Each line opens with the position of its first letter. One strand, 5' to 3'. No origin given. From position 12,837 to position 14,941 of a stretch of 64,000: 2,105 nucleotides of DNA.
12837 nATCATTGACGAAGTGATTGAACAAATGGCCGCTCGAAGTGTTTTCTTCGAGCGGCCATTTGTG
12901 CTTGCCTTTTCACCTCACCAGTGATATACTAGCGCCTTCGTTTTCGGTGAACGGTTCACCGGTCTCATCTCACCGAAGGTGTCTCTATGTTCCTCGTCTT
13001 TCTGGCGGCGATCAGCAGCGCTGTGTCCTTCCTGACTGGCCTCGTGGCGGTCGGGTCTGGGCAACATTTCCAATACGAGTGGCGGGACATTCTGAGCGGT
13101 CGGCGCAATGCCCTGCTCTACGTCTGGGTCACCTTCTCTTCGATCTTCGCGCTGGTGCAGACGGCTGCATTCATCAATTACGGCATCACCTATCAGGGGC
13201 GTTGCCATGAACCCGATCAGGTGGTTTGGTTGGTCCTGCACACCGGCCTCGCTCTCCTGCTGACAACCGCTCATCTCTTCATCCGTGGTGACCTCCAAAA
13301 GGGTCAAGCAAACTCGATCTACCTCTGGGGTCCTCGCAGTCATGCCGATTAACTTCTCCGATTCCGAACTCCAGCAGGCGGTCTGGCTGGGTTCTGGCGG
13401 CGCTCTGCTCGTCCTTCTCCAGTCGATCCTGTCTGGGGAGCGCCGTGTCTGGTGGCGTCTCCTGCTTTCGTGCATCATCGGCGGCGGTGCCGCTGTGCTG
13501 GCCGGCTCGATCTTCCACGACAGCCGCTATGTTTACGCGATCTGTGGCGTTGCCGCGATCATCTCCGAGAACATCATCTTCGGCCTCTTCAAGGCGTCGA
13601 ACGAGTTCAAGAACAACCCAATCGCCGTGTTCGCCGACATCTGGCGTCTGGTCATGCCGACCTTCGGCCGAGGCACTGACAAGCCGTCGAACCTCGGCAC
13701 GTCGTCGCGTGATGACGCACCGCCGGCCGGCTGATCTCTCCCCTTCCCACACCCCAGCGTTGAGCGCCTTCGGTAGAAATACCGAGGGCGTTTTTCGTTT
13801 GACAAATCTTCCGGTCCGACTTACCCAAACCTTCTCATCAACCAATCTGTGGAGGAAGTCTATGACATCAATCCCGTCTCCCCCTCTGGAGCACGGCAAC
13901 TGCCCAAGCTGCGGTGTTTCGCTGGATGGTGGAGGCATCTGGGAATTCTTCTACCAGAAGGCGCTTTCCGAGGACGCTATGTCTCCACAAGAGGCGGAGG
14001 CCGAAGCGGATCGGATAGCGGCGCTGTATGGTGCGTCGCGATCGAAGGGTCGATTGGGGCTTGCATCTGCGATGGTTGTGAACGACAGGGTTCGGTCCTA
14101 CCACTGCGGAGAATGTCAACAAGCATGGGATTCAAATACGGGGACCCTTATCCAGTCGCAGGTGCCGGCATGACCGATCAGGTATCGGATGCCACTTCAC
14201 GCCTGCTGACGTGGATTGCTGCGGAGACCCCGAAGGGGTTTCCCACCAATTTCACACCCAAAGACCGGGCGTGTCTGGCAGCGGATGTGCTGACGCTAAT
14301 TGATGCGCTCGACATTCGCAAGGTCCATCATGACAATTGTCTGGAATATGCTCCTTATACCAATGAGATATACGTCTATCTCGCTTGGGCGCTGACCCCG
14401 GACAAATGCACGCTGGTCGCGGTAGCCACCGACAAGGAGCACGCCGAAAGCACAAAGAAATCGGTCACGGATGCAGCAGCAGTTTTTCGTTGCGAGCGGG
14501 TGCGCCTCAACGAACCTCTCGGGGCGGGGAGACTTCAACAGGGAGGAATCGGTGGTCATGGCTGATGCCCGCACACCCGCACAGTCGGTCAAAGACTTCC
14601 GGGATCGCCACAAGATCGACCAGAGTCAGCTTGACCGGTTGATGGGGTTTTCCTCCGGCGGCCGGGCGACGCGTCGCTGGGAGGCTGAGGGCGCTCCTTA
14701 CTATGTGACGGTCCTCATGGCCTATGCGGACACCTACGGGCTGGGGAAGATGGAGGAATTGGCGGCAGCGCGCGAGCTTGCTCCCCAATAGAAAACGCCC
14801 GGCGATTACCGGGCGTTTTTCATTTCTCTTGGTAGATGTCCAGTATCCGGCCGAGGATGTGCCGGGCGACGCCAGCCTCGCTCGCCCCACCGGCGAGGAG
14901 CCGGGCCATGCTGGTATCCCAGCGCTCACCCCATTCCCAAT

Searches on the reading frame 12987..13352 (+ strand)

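Call 38: search_protein_families(library=pfam, proteins=[window:12987-13352:+], max_evalue=0.01)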
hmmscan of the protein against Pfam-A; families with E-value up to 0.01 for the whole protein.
window:12987-13352:+ (121 aa): 1 family
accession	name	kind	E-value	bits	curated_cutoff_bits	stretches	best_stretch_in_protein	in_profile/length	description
PF22571.1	LiaI-LiaF-TM_PspC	-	0.0077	16.4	27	1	3-57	37-92/142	PspC transmembrane region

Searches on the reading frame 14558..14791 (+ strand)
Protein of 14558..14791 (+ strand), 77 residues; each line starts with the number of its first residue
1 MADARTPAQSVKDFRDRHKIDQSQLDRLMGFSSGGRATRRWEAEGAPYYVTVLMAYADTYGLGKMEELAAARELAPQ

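Call 38: search_protein_families(library=pfam, proteins=[window:14558-14791:+], max_evalue=0.01)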
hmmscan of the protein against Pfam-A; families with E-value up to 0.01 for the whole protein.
window:14558-14791:+ (77 aa): 0 families

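Call 83: search_solved_structures(query=A4, max_evalue=10)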
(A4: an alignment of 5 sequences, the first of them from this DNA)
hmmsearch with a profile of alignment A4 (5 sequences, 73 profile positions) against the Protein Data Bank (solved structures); distinct sequences matched with E-value up to 10: 1.
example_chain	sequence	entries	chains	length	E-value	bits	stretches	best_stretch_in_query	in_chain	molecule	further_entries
9vt3_A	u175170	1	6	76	0.87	12.8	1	6-43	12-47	Aca3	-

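Call 89: predict_structure(protein=window:14558-14791:+)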
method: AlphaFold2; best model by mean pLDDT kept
length: 77 residues; sequences in the alignment: 1
mean_pLDDT: 76.8   pTM: 0.61
mean pLDDT of the five models: 76.8, 66.3, 61.8, 59.5, 56.0
residues with pLDDT >= 90: 5; 70-90: 51; 50-70: 16; < 50: 5
segments of 3 or more residues with pLDDT < 50: 75-77
pLDDT, mean of each block of 10 residues (from residue 1): 65 87 89 85 82 85 62 51
secondary structure, 60 per line:
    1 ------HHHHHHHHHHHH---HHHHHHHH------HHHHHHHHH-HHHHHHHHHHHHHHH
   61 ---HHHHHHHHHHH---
elements in order: H7-18 H22-29 H36-44 H46-60 H64-74

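Call 92: fold_search(model_id=the predicted structure, library=pdb)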
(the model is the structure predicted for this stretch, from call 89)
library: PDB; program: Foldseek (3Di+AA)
matches with E <= 10: 140; with E <= 0.001: 0
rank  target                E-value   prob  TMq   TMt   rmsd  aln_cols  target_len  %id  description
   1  2ef8_B                2.6e-01  0.95  0.56  0.53   3.9        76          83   20  Crystal structure of C.EcoT38IS (released 2008-02-26)
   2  3fym                  4.1e-01  0.80  0.46  0.44   5.1        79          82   15  The 1A structure of YmfM, a putative DNA-binding membrane protein from Staphylococcus aureus (released 2010-02-09)
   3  9u9g_B                4.6e-01  0.66  0.42  0.42   6.5        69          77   26  Crystal structure of antitoxin HipB from Pseudomonas fluorescens 2P24 (released 2026-04-01)
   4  9u9g_A                5.8e-01  0.51  0.39  0.39   6.1        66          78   26  Crystal structure of antitoxin HipB from Pseudomonas fluorescens 2P24 (released 2026-04-01)
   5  3op9                  8.2e-01  0.60  0.45  0.35   4.3        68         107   15  Crystal structure of transcriptional regulator from Listeria innocua (released 2010-09-15)
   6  6cf1_B                9.2e-01  0.60  0.46  0.41   4.6        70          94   10  Proteus vulgaris HigA antitoxin structure (released 2019-02-27)
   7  1zz9_A                9.8e-01  0.51  0.41  0.21   4.1        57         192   26  Crystal Structure of FeII HppE (released 2005-07-26)
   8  1zzb_A                9.8e-01  0.47  0.42  0.23   4.6        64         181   25  Crystal Structure of CoII HppE in Complex with Substrate (released 2005-07-26)
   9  2bnn_B                1.0e+00  0.51  0.42  0.21   4.2        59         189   25  The structure of Hydroxypropylphosphonic acid epoxidase from S. wedmorenis in complex with fosfomycin (released 2005-10-05)
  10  3cec                  1.1e+00  0.57  0.47  0.42   4.5        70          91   14  Crystal structure of a putative antidote protein of plasmid maintenance system (npun_f2943) from nostoc punctiforme pcc  (released 2008-03-11)
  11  1zz7_A                1.1e+00  0.47  0.41  0.22   4.1        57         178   26  Crystal Structure of FeII HppE in Complex with Substrate form 1 (released 2005-07-26)
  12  9chn_C                1.2e+00  0.51  0.45  0.43   4.5        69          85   10  P. vulgaris trimeric HigBA- operator 2 DNA (released 2025-07-02)
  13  1zz9_C                1.2e+00  0.41  0.42  0.22   4.4        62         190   26  Crystal Structure of FeII HppE (released 2005-07-26)
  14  3jxb_C                1.3e+00  0.47  0.42  0.47   3.9        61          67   21  Crystal structure of the P22 c2 repressor protein in complex with synthetic operator 9C (released 2010-01-19)
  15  1zz6_A                1.3e+00  0.44  0.42  0.22   4.0        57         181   30  Crystal Structure of Apo-HppE (released 2005-07-26)
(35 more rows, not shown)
